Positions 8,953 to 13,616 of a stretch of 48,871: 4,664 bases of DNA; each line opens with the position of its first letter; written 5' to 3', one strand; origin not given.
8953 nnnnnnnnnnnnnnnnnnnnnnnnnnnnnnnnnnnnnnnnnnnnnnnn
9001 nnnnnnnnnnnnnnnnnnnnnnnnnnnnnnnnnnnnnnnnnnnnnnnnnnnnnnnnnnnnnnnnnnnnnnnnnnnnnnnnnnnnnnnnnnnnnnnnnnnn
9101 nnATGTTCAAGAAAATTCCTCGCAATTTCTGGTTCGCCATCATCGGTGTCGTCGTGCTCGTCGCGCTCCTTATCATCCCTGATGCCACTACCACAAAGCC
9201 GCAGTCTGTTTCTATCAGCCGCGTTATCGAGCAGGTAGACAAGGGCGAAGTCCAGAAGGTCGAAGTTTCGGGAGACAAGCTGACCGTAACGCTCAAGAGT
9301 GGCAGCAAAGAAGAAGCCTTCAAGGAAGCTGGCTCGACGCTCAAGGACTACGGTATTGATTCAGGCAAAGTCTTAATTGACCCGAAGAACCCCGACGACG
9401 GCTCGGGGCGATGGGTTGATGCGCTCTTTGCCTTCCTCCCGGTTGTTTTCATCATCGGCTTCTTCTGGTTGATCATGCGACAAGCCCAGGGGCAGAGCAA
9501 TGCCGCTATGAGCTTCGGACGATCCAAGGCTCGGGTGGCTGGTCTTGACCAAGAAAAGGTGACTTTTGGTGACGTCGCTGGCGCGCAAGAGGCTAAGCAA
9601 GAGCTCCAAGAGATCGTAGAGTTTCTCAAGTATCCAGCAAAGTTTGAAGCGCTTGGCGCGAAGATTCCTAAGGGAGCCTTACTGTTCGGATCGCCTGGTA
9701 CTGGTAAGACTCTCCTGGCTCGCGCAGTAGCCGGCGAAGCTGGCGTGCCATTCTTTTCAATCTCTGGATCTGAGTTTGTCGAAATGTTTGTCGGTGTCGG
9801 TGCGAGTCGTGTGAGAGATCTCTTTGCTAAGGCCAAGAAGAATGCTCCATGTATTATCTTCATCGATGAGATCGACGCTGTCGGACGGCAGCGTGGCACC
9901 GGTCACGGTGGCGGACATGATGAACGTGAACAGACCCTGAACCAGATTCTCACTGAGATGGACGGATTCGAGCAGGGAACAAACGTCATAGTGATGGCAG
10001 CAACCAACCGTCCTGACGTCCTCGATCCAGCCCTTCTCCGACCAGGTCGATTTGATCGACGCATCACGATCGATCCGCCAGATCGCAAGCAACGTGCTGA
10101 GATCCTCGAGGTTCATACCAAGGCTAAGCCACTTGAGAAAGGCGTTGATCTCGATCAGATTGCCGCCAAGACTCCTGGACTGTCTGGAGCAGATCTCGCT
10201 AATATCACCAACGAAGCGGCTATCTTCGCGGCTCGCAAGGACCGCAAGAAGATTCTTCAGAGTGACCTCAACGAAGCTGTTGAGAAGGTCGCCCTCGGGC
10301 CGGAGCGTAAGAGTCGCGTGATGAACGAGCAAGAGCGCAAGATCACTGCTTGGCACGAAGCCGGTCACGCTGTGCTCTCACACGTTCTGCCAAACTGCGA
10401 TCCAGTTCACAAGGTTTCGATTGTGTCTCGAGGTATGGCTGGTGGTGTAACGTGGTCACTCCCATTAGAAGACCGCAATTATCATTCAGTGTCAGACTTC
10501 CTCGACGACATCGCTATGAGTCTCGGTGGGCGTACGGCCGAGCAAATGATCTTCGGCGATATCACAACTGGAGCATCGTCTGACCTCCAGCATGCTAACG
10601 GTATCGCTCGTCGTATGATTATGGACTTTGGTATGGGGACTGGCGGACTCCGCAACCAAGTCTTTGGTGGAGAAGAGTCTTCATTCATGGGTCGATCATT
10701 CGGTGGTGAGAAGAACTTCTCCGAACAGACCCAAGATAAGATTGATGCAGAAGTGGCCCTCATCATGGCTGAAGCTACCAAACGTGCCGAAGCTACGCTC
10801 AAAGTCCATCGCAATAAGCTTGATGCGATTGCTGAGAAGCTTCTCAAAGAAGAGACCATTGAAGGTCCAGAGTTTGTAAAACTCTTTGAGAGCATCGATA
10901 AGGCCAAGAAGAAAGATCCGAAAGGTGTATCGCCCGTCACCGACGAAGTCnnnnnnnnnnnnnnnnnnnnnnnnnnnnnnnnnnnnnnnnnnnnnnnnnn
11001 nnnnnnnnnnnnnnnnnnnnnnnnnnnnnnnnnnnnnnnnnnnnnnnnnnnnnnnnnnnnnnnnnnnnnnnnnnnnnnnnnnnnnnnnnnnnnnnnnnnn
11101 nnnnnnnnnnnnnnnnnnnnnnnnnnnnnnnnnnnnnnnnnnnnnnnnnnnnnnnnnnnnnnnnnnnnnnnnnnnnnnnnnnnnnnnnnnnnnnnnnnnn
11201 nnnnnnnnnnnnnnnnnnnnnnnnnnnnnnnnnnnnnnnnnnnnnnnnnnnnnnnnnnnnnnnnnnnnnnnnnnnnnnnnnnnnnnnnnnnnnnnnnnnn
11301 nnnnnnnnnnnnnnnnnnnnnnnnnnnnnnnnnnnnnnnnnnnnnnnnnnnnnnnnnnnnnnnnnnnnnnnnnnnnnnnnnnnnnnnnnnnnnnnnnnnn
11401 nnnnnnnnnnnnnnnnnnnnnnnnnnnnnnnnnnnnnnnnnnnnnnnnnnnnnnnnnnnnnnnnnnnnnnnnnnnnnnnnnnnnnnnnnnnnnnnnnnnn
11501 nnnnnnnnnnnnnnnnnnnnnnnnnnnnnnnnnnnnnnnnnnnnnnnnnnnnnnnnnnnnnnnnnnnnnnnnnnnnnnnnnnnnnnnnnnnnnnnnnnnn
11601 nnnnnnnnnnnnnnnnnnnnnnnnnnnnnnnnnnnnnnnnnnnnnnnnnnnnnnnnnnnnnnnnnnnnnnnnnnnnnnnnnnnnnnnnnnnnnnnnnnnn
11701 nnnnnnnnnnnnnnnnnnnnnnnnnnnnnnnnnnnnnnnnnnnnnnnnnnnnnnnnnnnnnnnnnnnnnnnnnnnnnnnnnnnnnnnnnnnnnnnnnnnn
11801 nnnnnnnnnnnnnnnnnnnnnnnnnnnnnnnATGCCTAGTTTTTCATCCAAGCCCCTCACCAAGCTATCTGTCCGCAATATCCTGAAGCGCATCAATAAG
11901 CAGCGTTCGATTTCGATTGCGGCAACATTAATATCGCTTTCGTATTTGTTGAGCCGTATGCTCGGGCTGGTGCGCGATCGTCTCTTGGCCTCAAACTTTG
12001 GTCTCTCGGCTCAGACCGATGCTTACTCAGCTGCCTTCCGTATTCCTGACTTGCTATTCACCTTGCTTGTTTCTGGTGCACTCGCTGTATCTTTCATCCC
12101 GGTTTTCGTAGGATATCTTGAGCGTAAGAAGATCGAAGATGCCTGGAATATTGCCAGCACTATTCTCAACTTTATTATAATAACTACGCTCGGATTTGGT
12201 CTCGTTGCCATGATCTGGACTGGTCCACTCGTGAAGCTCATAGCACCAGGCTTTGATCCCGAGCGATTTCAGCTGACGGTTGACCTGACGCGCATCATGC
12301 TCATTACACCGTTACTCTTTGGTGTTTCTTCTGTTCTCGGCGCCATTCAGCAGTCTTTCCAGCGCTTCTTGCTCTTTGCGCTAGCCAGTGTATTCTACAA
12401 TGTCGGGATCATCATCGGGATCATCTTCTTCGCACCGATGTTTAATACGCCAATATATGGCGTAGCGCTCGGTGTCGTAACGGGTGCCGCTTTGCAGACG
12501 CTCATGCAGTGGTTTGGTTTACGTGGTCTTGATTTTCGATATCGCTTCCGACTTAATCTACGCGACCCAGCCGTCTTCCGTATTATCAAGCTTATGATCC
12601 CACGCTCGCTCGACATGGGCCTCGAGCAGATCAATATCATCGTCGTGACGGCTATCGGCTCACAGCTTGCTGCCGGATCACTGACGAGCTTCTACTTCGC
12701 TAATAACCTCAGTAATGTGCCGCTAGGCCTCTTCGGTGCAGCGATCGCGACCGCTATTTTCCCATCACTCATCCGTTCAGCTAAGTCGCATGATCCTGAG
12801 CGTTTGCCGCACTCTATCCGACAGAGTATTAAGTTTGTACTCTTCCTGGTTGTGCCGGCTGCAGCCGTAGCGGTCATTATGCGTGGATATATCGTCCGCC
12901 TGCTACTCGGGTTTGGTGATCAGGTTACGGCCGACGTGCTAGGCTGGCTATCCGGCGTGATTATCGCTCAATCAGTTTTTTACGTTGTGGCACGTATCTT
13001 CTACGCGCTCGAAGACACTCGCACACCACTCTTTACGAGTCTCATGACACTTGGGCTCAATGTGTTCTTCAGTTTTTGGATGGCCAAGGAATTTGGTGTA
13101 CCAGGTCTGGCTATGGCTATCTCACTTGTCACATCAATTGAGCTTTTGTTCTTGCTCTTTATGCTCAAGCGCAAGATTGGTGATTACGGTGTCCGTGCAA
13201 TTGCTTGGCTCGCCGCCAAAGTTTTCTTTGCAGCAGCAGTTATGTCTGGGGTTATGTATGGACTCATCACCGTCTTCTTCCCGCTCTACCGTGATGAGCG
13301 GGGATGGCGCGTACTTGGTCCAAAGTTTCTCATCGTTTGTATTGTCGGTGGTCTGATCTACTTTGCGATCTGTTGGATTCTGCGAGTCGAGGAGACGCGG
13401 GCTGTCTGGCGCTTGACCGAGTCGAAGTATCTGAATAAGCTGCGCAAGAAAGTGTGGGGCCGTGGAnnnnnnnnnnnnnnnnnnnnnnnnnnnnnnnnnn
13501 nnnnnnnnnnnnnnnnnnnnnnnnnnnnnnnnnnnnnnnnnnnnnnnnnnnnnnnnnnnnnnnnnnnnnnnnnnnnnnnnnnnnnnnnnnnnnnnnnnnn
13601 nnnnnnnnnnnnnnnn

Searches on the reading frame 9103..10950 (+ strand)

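Call 8: search_protein_families(library=pfam, proteins=[window:9103-10950:+], max_evalue=0.0001)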
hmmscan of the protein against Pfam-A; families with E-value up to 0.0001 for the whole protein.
window:9103-10950:+ (616 aa): 4 families
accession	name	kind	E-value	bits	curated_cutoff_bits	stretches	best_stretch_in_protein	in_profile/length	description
PF01434.24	Peptidase_M41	-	1e-59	202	29.9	1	405-593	1-190/191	Peptidase family M41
PF00004.35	AAA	-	1.1e-47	162.2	21.2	1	193-324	2-130/131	ATPase family associated with various cellular activities (AAA)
PF17862.7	AAA_lid_3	-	3.2e-14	52.6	27.2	1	348-390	2-44/45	AAA+ lid domain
PF06480.20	FtsH_ext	-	3.1e-08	34.2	25.5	1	10-76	4-75/103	FtsH Extracellular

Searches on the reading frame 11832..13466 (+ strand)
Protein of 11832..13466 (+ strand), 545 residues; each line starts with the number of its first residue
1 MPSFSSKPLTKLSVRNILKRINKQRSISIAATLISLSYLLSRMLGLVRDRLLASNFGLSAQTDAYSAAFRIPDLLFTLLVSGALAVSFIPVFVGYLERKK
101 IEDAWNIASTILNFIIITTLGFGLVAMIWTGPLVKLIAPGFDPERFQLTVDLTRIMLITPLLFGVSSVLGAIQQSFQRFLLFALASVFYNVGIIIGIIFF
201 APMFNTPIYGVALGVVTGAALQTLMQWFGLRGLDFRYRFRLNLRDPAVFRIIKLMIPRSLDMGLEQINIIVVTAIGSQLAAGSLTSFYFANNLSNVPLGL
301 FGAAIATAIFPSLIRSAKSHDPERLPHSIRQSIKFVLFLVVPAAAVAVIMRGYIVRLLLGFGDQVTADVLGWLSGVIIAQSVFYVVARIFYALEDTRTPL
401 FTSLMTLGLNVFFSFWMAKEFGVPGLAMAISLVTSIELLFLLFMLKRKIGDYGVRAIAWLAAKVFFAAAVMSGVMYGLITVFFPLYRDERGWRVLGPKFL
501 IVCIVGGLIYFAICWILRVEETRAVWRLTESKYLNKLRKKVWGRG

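Call 8: search_protein_families(library=pfam, proteins=[window:11832-13466:+], max_evalue=0.0001)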
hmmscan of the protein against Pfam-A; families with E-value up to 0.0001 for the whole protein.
window:11832-13466:+ (545 aa): 3 families
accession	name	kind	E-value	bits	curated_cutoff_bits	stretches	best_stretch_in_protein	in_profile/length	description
PF03023.19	MurJ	-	1.6e-86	291.1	27.4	1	53-482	2-436/451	Lipid II flippase MurJ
PF13440.11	Polysacc_synt_3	-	3.9e-11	43.2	23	1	114-360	49-285/293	Polysaccharide biosynthesis protein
PF01554.23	MatE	-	3.2e-08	33.9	24.9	1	264-416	8-161/161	MatE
